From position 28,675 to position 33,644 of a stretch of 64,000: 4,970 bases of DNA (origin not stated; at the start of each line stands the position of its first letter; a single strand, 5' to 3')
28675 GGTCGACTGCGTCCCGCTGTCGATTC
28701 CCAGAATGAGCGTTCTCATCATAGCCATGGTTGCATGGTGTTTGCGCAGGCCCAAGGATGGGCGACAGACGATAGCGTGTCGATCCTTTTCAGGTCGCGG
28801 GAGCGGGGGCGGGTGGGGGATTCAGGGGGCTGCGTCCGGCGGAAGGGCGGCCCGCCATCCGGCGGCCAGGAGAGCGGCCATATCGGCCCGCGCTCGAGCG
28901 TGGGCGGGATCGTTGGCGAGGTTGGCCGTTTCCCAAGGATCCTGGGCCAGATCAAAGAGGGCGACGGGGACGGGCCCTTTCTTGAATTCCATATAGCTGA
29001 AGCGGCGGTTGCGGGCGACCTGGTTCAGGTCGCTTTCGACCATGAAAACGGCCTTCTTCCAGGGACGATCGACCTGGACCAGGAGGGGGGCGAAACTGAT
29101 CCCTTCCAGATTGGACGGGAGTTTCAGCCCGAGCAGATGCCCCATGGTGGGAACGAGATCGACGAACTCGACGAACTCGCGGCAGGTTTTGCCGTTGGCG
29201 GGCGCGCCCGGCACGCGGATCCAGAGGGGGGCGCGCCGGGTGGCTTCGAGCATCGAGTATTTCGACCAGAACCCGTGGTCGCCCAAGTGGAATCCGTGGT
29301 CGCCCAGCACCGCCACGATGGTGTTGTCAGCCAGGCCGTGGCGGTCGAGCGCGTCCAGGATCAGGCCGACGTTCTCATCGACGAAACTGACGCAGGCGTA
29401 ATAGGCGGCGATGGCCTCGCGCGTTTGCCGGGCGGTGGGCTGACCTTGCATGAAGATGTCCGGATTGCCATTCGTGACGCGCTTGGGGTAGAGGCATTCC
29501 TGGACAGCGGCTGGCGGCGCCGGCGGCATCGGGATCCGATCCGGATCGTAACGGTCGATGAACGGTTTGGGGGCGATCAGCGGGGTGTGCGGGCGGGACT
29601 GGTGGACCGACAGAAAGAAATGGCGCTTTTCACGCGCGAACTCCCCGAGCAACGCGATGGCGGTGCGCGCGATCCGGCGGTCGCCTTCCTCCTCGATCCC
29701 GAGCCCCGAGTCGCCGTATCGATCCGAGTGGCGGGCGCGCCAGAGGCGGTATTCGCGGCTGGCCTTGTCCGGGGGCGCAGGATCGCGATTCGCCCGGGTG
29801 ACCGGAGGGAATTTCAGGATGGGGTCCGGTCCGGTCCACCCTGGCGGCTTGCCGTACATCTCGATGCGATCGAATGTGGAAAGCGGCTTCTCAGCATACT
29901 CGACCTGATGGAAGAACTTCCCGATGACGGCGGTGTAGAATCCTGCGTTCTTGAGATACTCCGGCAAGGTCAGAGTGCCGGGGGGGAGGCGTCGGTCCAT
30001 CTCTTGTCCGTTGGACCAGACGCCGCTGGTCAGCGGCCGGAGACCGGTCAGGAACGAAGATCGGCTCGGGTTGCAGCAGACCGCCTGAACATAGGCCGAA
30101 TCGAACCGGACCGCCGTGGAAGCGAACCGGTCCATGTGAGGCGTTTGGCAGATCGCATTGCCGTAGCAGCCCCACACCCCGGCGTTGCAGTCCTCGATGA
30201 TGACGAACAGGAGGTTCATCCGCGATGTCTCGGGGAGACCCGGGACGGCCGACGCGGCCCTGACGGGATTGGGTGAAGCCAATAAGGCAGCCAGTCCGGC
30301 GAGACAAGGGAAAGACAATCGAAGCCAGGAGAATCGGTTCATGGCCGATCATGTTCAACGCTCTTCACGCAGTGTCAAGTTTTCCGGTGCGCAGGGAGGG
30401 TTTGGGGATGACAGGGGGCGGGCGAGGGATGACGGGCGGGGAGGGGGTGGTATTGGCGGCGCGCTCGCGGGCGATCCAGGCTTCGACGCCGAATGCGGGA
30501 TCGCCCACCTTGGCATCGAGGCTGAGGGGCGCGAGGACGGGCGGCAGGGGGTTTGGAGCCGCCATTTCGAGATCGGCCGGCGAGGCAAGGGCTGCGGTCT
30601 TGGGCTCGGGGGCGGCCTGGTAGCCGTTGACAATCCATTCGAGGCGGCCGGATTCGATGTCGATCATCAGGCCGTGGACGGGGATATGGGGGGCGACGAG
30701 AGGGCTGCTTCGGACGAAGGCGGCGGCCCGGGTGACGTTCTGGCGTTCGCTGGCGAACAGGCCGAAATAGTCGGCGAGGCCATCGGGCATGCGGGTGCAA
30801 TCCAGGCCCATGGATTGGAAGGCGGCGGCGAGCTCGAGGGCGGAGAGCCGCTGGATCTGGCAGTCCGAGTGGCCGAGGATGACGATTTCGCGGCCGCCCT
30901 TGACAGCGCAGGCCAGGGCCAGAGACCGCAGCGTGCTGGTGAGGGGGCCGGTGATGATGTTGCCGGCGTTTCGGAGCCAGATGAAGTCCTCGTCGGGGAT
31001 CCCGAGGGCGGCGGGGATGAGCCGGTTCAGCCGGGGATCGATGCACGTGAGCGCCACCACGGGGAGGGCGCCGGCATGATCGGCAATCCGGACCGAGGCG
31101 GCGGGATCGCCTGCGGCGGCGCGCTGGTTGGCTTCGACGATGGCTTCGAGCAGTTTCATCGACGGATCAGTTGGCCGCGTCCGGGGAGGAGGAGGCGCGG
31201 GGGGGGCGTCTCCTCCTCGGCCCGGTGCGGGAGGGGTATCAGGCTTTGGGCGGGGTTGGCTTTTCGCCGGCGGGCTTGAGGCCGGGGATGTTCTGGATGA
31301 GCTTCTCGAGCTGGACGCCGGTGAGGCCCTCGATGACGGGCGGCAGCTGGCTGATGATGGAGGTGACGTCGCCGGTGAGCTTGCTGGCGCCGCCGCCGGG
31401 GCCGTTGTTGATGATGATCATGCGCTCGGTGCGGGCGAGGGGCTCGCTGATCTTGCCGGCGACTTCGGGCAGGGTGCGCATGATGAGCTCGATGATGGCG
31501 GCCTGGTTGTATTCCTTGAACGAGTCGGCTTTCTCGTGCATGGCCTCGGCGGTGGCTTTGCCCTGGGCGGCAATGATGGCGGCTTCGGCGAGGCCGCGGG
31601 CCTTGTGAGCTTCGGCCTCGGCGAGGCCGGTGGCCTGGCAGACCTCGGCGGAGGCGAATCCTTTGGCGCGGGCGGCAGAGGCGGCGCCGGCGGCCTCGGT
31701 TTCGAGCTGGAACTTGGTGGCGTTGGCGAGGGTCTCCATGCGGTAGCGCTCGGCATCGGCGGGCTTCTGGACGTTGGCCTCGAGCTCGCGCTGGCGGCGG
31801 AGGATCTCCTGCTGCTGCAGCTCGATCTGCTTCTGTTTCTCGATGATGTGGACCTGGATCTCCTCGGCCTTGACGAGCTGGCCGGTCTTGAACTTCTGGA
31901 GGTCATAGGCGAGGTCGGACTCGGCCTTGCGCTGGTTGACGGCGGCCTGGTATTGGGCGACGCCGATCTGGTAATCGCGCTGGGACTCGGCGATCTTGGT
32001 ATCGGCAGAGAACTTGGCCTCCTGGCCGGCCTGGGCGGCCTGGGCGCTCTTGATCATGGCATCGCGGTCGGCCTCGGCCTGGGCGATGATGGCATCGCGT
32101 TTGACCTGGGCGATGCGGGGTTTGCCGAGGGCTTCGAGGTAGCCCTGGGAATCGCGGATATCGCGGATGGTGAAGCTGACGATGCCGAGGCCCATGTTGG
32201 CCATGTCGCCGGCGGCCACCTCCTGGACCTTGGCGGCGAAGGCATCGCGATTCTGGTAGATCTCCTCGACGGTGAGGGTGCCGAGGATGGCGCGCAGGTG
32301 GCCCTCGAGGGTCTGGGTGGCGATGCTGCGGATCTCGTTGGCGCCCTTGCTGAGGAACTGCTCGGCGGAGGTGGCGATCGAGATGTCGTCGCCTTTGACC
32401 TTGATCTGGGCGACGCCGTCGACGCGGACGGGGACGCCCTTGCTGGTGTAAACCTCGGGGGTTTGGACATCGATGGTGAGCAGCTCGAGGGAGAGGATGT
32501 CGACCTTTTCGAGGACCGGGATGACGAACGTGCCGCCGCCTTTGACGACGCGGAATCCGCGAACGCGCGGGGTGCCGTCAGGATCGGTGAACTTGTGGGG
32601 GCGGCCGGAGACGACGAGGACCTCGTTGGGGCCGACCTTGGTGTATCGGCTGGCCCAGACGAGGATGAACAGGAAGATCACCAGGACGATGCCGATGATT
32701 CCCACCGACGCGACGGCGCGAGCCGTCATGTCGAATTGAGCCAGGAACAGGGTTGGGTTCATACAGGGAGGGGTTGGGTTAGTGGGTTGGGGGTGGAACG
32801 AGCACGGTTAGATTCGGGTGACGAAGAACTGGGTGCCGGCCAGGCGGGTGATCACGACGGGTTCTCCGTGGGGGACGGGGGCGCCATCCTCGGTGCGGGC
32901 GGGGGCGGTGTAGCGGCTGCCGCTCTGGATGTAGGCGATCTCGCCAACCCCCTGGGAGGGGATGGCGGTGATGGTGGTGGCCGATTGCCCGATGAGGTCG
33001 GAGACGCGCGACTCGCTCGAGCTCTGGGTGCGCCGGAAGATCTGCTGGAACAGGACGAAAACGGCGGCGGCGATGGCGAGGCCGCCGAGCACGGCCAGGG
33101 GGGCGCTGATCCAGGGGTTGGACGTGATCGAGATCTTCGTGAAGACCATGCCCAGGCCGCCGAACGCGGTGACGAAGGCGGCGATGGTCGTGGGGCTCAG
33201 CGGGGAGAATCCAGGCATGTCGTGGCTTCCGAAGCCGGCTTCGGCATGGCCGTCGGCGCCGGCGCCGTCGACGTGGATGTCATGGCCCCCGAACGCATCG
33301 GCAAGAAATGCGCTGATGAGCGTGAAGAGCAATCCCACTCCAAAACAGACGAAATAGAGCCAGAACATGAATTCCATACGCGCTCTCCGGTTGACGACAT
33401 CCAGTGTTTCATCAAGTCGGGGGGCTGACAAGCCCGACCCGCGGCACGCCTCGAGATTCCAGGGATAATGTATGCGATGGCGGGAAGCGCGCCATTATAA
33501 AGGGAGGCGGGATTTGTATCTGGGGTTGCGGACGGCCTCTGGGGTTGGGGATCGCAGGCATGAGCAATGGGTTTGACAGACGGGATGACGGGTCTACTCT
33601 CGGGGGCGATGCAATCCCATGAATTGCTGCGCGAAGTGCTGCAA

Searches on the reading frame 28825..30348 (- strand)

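Call 10: search_protein_families(library=pfam, proteins=[window:28825-30348:-], max_evalue=0.001)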
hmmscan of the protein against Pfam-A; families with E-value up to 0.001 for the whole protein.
window:28825-30348:- (508 aa): 4 families
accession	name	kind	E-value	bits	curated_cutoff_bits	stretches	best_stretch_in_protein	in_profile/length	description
PF00884.28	Sulfatase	-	2.3e-42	145.8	25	1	45-407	2-300/301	Sulfatase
PF16347.10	SGSH_C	-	1.8e-15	57.8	29.3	1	356-494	1-148/154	N-sulphoglucosamine sulphohydrolase, C-terminal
PF01663.27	Phosphodiest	-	1.7e-06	28.3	23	1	320-354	188-222/342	Type I phosphodiesterase / nucleotide pyrophosphatase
PF02995.22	DUF229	-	0.00039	19.7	25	1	315-358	305-348/496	Protein of unknown function (DUF229)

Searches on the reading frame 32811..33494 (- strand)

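Call 75: search_protein_families(library=pfam, proteins=[window:32811-33494:-], max_evalue=0.001)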
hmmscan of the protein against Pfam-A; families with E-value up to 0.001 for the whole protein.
window:32811-33494:- (228 aa): 1 family
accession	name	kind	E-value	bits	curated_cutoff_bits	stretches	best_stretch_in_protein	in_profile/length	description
PF01957.25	NfeD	-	2.5e-05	24.8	29.1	1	165-226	2-56/57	NfeD-like C-terminal, partner-binding domain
